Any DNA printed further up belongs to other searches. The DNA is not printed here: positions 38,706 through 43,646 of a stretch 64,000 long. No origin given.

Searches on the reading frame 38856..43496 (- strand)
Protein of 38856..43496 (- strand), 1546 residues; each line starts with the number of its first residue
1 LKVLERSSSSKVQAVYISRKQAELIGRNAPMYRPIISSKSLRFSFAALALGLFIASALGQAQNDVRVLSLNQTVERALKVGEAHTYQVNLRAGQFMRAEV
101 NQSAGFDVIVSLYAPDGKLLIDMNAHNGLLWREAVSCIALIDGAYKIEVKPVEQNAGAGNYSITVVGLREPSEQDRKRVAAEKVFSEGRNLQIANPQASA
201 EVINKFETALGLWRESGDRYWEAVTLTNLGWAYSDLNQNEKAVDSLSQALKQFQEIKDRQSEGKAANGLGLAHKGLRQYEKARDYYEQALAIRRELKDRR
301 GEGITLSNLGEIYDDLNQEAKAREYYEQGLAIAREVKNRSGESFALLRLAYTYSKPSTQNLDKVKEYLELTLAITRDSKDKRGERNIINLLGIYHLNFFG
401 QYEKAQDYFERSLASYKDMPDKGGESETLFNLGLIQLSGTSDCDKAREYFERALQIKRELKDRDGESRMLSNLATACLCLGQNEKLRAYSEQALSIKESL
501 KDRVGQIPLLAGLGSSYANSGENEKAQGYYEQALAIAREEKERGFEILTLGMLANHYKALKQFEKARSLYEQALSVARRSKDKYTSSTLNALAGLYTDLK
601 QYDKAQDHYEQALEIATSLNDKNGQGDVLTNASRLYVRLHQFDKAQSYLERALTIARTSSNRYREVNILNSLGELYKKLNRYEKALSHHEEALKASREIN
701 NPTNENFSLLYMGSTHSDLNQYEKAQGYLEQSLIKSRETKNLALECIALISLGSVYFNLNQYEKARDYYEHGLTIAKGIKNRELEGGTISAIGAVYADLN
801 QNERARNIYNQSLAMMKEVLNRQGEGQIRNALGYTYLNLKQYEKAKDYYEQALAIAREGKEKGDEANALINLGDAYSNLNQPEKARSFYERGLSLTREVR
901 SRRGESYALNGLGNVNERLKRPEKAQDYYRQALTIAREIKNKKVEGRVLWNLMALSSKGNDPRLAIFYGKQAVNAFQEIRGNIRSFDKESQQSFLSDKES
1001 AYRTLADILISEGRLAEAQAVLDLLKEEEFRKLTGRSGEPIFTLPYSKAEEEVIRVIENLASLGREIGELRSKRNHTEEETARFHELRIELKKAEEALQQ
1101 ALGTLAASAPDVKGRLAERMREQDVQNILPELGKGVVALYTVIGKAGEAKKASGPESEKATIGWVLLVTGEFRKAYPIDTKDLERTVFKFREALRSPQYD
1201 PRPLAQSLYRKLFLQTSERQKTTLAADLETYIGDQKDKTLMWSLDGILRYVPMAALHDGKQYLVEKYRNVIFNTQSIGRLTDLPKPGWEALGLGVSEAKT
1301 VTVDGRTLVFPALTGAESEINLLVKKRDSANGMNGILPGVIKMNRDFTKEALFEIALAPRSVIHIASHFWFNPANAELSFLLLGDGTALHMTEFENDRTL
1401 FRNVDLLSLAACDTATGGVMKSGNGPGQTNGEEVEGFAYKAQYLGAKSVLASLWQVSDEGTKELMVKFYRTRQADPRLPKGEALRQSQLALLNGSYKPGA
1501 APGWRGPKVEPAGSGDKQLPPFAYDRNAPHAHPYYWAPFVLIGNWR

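Call 78: search_protein_families(library=pfam, proteins=[window:38856-43496:-], max_evalue=0.0001)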
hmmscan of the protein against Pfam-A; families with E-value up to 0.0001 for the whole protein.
window:38856-43496:- (1546 aa): 18 families
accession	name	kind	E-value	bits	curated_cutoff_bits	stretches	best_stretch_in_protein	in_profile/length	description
PF13424.12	TPR_12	-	6.1e-111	363.2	30.1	12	585-657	2-76/77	Tetratricopeptide repeat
PF07719.23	TPR_2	-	9.4e-65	209.9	27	0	830-856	5-31/34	Tetratricopeptide repeat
PF13181.12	TPR_8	-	1e-63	206.6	25.7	1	828-857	3-32/34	Tetratricopeptide repeat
PF00515.34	TPR_1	-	1.1e-61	202.8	27.8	2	830-856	5-31/34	Tetratricopeptide repeat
PF13176.12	TPR_7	-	1.1e-58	190.7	27.9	0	510-543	2-35/36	Tetratricopeptide repeat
PF13374.12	TPR_10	-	4e-53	176.4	27.5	0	265-296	4-35/42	Tetratricopeptide repeat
PF12770.12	CHAT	-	4.7e-50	171.1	24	1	1222-1544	9-289/289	CHAT domain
PF17874.7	TPR_MalT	-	1.7e-29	103.6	45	2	632-781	7-157/336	MalT-like TPR region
PF13428.12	TPR_14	-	5.1e-29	98.2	23.5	0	830-855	5-30/44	Tetratricopeptide repeat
PF13432.12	TPR_16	-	1.7e-20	73.6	32.7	0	228-292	2-60/65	Tetratricopeptide repeat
PF14559.12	TPR_19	-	5.4e-20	71.9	25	0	599-663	4-61/68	Tetratricopeptide repeat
PF13174.12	TPR_6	-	5.9e-17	61.5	26.3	0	832-853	6-27/33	Tetratricopeptide repeat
PF25062.1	ARM_TT21_N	-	8.2e-12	45.8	40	0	346-455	64-164/222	Tetratricopeptide repeat protein 21 N-terminal ARM repeat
PF23220.1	HAT_Syf1_M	-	1.9e-11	44.7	27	0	750-780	84-114/213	Pre-mRNA-splicing factor SYF1 middle HAT repeat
PF24885.1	TPR_NPHP3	-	6.8e-10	39.2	100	0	586-661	141-218/239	Nephrocystin-3 TPR domain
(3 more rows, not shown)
